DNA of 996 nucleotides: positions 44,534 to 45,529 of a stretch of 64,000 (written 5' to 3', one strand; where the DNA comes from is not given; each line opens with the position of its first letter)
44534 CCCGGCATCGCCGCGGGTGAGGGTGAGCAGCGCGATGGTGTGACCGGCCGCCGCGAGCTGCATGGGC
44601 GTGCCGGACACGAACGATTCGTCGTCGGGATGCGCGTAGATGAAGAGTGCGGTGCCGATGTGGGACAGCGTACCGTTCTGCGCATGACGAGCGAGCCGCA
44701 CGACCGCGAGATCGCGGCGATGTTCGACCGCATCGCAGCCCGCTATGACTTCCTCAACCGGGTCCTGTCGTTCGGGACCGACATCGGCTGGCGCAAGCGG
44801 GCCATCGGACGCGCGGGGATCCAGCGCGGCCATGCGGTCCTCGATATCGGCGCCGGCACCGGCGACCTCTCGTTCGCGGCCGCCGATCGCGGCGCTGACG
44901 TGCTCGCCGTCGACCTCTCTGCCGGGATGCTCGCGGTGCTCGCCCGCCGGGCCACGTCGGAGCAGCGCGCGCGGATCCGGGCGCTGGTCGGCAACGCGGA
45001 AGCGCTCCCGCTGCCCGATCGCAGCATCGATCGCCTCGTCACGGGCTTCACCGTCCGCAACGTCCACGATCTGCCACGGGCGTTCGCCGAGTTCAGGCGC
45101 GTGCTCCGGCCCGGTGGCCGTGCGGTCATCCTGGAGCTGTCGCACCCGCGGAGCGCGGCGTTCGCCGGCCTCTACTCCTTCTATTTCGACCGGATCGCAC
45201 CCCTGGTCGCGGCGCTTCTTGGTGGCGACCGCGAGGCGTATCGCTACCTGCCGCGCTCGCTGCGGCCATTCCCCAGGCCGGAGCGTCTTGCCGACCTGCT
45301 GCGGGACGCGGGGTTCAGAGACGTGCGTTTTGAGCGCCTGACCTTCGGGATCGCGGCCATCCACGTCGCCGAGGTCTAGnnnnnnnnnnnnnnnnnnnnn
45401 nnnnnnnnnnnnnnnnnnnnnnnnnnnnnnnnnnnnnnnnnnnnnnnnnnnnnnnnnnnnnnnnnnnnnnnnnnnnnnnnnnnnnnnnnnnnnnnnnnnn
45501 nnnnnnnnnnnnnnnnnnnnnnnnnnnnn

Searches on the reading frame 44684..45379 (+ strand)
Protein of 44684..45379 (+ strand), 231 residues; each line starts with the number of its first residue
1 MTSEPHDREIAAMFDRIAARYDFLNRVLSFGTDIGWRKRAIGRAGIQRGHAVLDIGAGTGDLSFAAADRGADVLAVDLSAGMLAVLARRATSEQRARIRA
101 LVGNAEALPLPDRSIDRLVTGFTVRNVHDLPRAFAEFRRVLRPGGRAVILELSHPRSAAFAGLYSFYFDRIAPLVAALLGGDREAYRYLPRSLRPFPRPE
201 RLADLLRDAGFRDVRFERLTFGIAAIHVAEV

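Call 46: search_protein_families(library=pfam, proteins=[window:44684-45379:+], max_evalue=0.00001)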
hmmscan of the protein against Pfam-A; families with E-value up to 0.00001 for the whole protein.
window:44684-45379:+ (231 aa): 7 families
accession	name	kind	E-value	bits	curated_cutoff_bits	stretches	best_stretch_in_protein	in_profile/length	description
PF01209.24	Ubie_methyltran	-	4.2e-56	190.3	20.1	1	7-229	6-231/233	ubiE/COQ5 methyltransferase family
PF08241.18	Methyltransf_11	-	2.7e-22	79.7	21.2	1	53-149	1-95/95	Methyltransferase domain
PF13649.12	Methyltransf_25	-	2.1e-21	76.9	27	1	52-145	1-97/97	Methyltransferase domain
PF13847.12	Methyltransf_31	-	2e-14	53.9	27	1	48-153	3-113/145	Methyltransferase domain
PF08242.18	Methyltransf_12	-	6.4e-13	49.7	30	1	53-146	1-97/98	Methyltransferase domain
PF13489.12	Methyltransf_23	-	8.5e-12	45.5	27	1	46-214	20-162/164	Methyltransferase domain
PF02353.26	CMAS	-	7.4e-06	25.9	27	1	38-149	52-164/273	Mycolic acid cyclopropane synthetase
